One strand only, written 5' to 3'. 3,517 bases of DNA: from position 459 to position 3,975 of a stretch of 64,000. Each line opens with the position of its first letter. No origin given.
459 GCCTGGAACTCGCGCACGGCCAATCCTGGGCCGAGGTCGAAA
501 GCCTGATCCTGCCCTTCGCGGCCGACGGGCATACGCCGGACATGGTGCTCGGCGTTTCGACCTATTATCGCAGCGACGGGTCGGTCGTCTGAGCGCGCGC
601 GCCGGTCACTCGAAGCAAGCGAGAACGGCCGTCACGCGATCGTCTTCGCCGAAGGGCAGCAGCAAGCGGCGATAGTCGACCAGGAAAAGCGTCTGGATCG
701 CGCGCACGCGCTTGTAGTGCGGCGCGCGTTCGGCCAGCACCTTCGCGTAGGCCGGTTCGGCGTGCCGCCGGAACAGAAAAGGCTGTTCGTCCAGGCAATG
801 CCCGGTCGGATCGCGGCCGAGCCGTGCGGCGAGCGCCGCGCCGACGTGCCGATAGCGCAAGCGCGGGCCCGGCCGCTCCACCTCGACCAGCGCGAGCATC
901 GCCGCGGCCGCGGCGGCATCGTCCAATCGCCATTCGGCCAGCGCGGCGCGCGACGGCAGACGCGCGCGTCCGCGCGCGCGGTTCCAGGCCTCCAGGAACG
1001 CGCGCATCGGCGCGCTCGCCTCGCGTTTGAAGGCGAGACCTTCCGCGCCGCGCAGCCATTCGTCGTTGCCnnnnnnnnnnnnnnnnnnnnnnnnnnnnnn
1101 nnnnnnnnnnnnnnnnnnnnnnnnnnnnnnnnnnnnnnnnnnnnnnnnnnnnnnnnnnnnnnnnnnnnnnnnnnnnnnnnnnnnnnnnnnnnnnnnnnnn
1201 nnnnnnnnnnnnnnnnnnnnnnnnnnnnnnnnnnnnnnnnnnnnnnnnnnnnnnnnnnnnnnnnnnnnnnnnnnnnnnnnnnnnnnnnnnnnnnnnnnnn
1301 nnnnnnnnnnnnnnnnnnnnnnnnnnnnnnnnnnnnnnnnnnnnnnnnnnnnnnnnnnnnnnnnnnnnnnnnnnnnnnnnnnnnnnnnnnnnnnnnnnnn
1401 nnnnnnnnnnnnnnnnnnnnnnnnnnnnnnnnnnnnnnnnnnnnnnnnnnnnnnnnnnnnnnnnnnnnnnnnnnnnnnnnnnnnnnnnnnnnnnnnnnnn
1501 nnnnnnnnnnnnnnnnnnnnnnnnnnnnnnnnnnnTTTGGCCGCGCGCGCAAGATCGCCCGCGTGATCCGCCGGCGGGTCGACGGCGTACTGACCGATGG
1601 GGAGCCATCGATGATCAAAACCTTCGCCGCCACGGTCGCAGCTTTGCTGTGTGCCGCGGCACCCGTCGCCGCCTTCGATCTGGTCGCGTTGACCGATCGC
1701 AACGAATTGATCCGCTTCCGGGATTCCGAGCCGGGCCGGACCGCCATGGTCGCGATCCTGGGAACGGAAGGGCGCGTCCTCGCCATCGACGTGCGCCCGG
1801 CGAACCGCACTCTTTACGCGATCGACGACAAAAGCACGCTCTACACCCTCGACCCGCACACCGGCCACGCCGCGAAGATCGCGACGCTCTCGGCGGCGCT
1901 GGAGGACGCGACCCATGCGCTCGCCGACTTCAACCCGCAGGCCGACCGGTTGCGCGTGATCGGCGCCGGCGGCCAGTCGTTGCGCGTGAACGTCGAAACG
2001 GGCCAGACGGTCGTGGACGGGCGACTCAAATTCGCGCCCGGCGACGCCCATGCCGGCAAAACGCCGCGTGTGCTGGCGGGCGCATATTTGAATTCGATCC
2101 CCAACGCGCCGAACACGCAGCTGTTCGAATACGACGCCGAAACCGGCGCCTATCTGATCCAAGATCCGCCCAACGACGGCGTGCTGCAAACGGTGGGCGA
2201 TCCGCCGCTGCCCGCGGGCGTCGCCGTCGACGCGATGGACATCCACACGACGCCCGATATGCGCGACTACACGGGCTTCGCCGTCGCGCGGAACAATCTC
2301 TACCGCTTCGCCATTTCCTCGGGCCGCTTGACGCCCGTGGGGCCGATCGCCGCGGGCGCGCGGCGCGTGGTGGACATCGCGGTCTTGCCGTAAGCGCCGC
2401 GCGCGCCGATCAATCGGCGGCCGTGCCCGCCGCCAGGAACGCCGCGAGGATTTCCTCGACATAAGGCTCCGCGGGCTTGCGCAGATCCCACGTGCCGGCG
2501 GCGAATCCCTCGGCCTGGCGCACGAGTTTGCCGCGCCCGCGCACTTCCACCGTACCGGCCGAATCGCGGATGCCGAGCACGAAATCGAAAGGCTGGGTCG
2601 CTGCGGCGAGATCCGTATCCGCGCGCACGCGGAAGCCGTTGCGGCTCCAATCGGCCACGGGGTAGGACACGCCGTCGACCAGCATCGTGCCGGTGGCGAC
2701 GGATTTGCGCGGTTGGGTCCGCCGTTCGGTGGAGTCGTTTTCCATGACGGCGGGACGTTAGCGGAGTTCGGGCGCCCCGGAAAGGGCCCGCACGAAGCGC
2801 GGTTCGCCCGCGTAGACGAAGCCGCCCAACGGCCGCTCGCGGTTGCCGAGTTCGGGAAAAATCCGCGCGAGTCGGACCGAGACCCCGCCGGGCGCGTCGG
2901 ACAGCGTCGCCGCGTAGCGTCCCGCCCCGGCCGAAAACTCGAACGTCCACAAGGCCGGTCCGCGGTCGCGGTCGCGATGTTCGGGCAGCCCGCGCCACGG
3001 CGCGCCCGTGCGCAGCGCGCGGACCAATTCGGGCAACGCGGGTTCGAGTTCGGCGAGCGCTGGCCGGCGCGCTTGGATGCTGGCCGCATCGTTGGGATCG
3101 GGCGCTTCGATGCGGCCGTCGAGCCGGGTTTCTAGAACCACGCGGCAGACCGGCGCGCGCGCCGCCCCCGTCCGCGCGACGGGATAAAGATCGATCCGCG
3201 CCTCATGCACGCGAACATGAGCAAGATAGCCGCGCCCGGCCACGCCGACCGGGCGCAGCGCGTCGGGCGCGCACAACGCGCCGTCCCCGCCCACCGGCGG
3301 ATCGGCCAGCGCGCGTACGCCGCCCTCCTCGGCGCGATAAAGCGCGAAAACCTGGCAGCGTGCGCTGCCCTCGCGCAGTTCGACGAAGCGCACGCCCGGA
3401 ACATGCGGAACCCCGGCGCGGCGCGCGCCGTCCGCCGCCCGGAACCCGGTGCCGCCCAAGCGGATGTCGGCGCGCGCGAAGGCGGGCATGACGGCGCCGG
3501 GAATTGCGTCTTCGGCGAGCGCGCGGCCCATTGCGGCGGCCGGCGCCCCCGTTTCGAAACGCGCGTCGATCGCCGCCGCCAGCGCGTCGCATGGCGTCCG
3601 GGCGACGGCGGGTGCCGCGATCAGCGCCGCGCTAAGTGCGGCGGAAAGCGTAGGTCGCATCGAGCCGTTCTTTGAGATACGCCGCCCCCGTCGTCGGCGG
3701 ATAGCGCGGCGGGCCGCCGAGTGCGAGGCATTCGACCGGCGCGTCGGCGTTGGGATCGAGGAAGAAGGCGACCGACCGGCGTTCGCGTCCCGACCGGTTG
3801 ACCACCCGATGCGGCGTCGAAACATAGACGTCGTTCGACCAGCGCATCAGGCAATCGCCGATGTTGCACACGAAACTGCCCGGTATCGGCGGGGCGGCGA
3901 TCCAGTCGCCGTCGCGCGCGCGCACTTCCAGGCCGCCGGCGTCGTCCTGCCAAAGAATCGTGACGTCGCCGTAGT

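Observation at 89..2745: Convergent pair of paralogous PAS_5-like domains, one free-standing and one fused to a receiver, flanked by DUF4394 and PilZ genes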

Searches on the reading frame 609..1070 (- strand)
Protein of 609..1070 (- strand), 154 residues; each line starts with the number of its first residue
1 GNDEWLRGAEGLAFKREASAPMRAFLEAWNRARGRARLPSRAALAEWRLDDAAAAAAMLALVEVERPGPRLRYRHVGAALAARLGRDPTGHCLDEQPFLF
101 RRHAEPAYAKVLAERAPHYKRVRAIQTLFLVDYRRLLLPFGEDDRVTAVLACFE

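Call 37: find_related_loci(query=A3, collection=genome_contigs, flank=10000)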
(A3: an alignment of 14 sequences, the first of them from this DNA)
Query A3 (154 aa) in genome_contigs; peptide patterns used: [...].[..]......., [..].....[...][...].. (x = any residue, [..] = any of these).
44 stretches matched a pattern; 15 encode a relative of the query (tblastn E <= 1e-3); 15 distinct loci.
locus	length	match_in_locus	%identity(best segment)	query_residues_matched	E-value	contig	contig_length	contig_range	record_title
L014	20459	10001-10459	67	1-153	2e-67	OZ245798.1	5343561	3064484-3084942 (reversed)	MAG: Tagaea sp. isolate 2d73b5ed-a5a6-4a34-9fba-0db9853539c9 genome assembly, chromosome: 1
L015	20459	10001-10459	65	1-153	1e-66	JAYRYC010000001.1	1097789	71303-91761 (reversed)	MAG: Tagaea sp. isolate EBPR_s431bin.14 NODE_2_length_1097789_cov_13.498244, whole genome shotgun sequence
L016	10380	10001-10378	63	1-126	4e-50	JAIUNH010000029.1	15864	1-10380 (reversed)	MAG: Proteobacteria bacterium isolate ALPHA1 spades-bin.77~NODE_3955_length_15864_cov_1.13999, whole genome shotgun sequ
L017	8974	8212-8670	50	2-154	5e-40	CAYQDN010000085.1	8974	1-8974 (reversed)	MAG TPA_asm: uncultured Azospirillum sp. isolate SRP269290_co5_39 genome assembly, contig: NODE_3300_length_8974_cov_20.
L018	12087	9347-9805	49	2-154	6e-39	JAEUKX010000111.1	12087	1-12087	MAG: Rhodospirillales bacterium isolate new MAG-106 k141_3357934, whole genome shotgun sequence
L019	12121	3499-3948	49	5-154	1e-35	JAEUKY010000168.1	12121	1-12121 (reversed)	MAG: Rhodospirillales bacterium isolate new MAG-107 k141_2937037, whole genome shotgun sequence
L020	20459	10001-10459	46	2-154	2e-35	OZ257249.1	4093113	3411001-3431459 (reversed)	MAG: Tagaea sp. isolate 835704f9-8dba-454c-b00a-1ace12109bd4 genome assembly, chromosome: 1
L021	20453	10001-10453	45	2-154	4e-35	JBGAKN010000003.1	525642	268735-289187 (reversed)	MAG: Tagaea sp. isolate MAG_MBR_H10.16 MBRH10-16_opera_contig_60, whole genome shotgun sequence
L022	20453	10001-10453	46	2-154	1e-34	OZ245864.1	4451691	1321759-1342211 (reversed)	MAG: Tagaea sp. isolate b89f3a61-f39d-4744-9122-d78dad599a90 genome assembly, chromosome: 1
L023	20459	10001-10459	46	2-154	1e-34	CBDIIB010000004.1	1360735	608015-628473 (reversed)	MAG: Tagaea sp. isolate 1864d970-a1a3-420f-b209-01b41db31efa genome assembly, contig: contig_4, whole genome shotgun seq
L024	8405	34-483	49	5-154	9e-37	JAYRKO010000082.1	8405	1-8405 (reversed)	MAG: Tagaea sp. isolate XM2_XAASGE1bin.18 NODE_3442_length_8405_cov_7.009785, whole genome shotgun sequence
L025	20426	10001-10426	32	9-150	6e-10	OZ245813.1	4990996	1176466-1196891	MAG: Candidatus Endolissoclinum sp. isolate 5219e499-2317-44af-81b6-4ab5b54e47ab genome assembly, chromosome: 1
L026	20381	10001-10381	32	29-151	6e-9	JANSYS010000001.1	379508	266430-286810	MAG: Alphaproteobacteria bacterium isolate bin.58 k141_645931_length_379508_cov_36.4423, whole genome shotgun sequence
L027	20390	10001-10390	25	22-152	2e-5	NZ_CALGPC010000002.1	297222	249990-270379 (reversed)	MAG: uncultured Ferrovibrio sp. isolate SRR4028141_bin.89_CONCOCT_v1.1_MAG ERZ858510.32, whole genome shotgun sequence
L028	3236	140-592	26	8-153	1e-4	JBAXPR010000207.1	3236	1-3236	MAG: Rhodospirillaceae bacterium isolate ELA536 MAG536_207, whole genome shotgun sequence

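Call 46: search_protein_representatives(alignment_id=A3)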
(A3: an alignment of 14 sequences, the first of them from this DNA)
Query: 14 sequences, 156 profile positions. Proteins with E-value up to 0.001 (for the whole library): 1988; up to 1e-10: 124; up to 1e-30: 7. The best 150 are listed.
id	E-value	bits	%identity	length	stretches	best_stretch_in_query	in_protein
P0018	1.0e-70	253.3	-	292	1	2-155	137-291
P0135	8.8e-56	204.7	-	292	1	2-153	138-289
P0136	7.4e-40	153.0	-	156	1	3-152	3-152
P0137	2.7e-39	151.2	-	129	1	28-153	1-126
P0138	6.1e-39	150.0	-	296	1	3-154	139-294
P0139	1.9e-38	148.4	-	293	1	4-154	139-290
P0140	2.5e-36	141.5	-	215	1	51-152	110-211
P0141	6.0e-29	117.6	-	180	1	21-152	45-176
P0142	1.8e-25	106.2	-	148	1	22-153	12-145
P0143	2.3e-25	105.9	-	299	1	2-145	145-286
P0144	1.7e-22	96.6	-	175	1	23-155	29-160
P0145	3.4e-22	95.6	-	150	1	18-154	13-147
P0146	1.1e-21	94.0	-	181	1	21-153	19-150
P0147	6.4e-21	91.5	-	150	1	18-153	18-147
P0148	6.5e-21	91.5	-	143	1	20-153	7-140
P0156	1.2e-16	77.6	-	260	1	20-146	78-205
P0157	1.2e-16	77.6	-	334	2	13-119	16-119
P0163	7.3e-16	75.1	-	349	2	21-152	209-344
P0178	2.6e-13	66.7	-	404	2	17-144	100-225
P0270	1.6e-10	57.7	-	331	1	22-153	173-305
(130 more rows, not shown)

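Call 47: search_protein_families(library=pfam, proteins=[P0135, P0138, P0139, P0143, P0270, P0156, P0140, P0163, P0178, P0157], max_evalue=0.01)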
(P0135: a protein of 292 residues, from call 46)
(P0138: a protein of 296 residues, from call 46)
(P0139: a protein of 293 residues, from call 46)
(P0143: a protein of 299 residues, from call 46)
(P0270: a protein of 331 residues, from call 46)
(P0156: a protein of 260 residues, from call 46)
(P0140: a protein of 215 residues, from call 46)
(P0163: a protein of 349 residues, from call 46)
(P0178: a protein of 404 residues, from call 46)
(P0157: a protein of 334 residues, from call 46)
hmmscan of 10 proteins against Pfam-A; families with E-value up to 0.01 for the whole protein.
P0135 (292 aa): 2 families
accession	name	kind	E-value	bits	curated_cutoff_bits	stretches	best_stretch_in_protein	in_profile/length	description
PF00072.30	Response_reg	-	1.5e-15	57.8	30.2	1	14-126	1-110/111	Response regulator receiver domain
PF07310.19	PAS_5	-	5.2e-05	23.6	22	1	158-289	6-136/137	PAS domain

P0138 (296 aa): 1 family
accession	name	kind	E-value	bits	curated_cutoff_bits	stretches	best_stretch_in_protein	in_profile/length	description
PF00072.30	Response_reg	-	2.2e-11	44.4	30.2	1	13-126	1-110/111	Response regulator receiver domain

P0139 (293 aa): 2 families
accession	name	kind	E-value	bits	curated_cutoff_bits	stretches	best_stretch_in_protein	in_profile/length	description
PF00072.30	Response_reg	-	1.1e-25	90.4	30.2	1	13-125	1-110/111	Response regulator receiver domain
PF07310.19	PAS_5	-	1.4e-08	35.2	22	1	154-287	3-134/137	PAS domain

P0143 (299 aa): 1 family
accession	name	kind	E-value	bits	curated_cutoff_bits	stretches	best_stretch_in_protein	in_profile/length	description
PF00072.30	Response_reg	-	2.9e-24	85.8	30.2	1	21-133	1-110/111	Response regulator receiver domain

P0270 (331 aa): 2 families
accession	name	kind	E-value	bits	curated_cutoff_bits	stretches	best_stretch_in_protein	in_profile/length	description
PF07310.19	PAS_5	-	3.6e-17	62.9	22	1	173-305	6-136/137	PAS domain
PF00072.30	Response_reg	-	4.6e-05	24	30.2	1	4-83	1-82/111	Response regulator receiver domain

P0156 (260 aa): 1 family
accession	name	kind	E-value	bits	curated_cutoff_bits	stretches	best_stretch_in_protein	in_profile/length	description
PF07310.19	PAS_5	-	1e-12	48.5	22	1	74-179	3-101/137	PAS domain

P0140 (215 aa): 1 family
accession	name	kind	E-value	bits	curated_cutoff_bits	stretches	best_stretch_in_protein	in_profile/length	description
PF00749.27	tRNA-synt_1c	-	2.6e-40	138.7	23.4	1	4-111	2-110/314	tRNA synthetases class I (E and Q), catalytic domain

P0163 (349 aa): 1 family
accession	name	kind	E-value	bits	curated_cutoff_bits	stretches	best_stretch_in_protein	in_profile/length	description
PF07310.19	PAS_5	-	1.3e-24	87.1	22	2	37-171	4-134/137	PAS domain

P0178 (404 aa): 2 families
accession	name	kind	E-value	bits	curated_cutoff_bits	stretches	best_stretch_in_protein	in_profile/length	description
PF07310.19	PAS_5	-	6.2e-30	104.3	22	2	264-358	5-96/137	PAS domain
PF08448.16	PAS_4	-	3.9e-07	30.7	23.1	0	309-392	13-96/110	PAS fold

P0157 (334 aa): 1 family
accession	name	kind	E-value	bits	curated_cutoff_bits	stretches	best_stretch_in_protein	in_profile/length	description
PF07310.19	PAS_5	-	1.1e-13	51.6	22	1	195-324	4-132/137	PAS domain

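Call 69: search_solved_structures(query=A3, max_evalue=1)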
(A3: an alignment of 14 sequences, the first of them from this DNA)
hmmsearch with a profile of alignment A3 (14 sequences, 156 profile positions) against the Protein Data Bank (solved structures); distinct sequences matched with E-value up to 1: 0.

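Call 76: find_encoding_contigs(protein=P0139, flank=6000, max_places=2)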
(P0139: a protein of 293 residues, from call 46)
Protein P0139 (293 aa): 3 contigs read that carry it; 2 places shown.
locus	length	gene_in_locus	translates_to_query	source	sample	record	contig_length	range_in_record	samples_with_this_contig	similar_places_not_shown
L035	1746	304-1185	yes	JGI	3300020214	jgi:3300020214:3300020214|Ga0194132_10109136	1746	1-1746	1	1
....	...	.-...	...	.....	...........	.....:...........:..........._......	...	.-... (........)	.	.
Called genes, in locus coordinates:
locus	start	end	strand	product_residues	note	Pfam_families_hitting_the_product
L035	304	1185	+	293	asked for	PF00072:Response_reg, PF07310:PAS_5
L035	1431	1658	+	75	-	-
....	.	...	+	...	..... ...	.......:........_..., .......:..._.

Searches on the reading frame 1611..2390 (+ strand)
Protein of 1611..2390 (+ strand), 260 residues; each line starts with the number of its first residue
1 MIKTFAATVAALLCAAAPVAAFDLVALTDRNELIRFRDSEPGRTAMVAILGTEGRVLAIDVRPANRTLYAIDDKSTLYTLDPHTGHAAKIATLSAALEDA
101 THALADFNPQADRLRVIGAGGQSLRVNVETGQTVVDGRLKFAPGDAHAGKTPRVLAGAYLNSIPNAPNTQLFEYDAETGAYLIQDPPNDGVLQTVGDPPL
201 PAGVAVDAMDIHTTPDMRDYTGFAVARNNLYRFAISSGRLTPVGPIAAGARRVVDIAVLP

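Call 6: search_protein_families(library=pfam, proteins=[window:1611-2390:+], max_evalue=0.1)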
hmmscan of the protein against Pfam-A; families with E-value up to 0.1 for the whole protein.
window:1611-2390:+ (260 aa): 1 family
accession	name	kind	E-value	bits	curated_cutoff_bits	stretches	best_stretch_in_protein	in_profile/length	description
PF14339.12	DUF4394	-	2.6e-60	204.1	29.6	1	33-257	2-230/230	Domain of unknown function (DUF4394)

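Call 8: search_protein_families(library=ncbifam, proteins=[window:1611-2390:+], max_evalue=1)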
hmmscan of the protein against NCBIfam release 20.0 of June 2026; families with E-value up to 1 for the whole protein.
window:1611-2390:+ (260 aa): 0 families

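Call 71: search_solved_structures(query=window:1611-2390:+, max_evalue=1)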
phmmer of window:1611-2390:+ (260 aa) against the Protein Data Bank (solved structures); distinct sequences matched with E-value up to 1: 0.

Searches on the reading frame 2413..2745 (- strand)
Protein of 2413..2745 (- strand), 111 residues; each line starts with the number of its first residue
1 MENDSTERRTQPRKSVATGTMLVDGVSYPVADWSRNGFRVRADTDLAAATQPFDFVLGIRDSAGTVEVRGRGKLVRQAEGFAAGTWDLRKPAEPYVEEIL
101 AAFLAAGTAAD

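Call 6: search_protein_families(library=pfam, proteins=[window:2413-2745:-], max_evalue=0.1)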
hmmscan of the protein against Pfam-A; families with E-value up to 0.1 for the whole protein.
window:2413-2745:- (111 aa): 0 families

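Call 8: search_protein_families(library=ncbifam, proteins=[window:2413-2745:-], max_evalue=1)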
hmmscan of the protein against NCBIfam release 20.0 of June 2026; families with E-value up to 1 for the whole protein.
window:2413-2745:- (111 aa): 0 families

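Call 9: search_protein_families(library=pfam, proteins=[window:2413-2745:-], max_evalue=10)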
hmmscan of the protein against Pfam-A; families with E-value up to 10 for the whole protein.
window:2413-2745:- (111 aa): 0 families

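Call 34: search_solved_structures(query=A4, max_evalue=10)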
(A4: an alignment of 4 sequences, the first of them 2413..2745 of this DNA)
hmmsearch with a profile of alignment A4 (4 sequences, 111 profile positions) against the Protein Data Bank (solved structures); distinct sequences matched with E-value up to 10: 2.
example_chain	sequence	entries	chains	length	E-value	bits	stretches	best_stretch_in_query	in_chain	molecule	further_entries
6n16_A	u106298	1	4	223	0.51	13.6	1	32-82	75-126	antibody 0PV-b.01 Fab heavy chain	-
6ot1_H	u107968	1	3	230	0.58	13.4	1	32-81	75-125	0PV-b.01 heavy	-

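Call 54: find_homologous_proteins(query=window:2413-2745:-)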
Query window:2413-2745:- (111 aa): 18 proteins with E <= 0.001 among 178 candidates.
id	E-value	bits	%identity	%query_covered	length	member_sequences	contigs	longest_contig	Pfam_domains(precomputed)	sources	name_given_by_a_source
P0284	2.7e-65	235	99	100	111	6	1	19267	-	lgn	-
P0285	1.6e-56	207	85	90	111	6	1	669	-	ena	-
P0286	1.2e-54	201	86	100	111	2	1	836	-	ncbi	-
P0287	8.2e-53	195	82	99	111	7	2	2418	-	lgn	-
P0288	2.4e-51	190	82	97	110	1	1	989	-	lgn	-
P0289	6.6e-51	189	81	97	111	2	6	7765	-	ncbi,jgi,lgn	jgi:hypothetical protein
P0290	6.7e-50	185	79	89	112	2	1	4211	-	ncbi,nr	ncbi:MAG: hypothetical protein NBV67_12935 [Tagaea sp.]|nr:hypothetical protein [Tagaea sp.]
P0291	9.3e-50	185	78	97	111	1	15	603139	-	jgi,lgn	jgi:hypothetical protein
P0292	2.1e-49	184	79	97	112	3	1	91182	-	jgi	jgi:hypothetical protein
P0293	3.6e-49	183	77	100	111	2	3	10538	-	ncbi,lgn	ncbi:MAG: hypothetical protein ACKO1J_08715 [Tagaea sp.]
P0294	1.6e-44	168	71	97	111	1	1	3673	-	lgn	-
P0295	1.1e-43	165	71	97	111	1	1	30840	-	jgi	jgi:hypothetical protein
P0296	3.8e-43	164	71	97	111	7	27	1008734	-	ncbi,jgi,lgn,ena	jgi:hypothetical protein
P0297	1.2e-42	162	69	97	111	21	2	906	-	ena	-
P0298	1.9e-40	155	69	97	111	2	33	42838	-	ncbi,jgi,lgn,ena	jgi:hypothetical protein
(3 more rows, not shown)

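Call 62: search_solved_structures(query=A6, max_evalue=10)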
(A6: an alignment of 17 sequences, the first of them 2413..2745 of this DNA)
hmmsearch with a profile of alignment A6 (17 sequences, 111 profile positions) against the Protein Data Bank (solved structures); distinct sequences matched with E-value up to 10: 2.
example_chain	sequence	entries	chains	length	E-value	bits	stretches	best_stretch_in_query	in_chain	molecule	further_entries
6n16_A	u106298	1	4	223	1.5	11.9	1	32-80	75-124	antibody 0PV-b.01 Fab heavy chain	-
6ot1_H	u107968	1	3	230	1.6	11.8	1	32-80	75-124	0PV-b.01 heavy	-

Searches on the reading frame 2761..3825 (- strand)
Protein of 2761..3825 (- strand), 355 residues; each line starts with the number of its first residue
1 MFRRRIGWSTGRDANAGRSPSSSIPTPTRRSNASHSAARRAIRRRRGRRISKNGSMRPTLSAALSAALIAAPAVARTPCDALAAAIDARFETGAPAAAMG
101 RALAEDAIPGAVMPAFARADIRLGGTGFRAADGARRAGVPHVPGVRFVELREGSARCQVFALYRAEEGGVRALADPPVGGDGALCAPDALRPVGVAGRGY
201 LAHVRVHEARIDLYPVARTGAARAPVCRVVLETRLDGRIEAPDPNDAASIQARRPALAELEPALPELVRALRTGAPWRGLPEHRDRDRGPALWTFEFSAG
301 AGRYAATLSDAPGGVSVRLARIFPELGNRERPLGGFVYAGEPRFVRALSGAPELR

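Call 6: search_protein_families(library=pfam, proteins=[window:2761-3825:-], max_evalue=0.1)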
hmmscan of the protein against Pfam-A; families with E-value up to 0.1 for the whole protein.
window:2761-3825:- (355 aa): 0 families

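Call 8: search_protein_families(library=ncbifam, proteins=[window:2761-3825:-], max_evalue=1)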
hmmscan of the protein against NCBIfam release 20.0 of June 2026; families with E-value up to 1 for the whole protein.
window:2761-3825:- (355 aa): 0 families

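Call 9: search_protein_families(library=pfam, proteins=[window:2761-3825:-, window:2761-3654:-], max_evalue=10)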
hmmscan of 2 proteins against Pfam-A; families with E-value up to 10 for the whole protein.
window:2761-3825:- (355 aa): 0 families

window:2761-3654:- (298 aa): 0 families
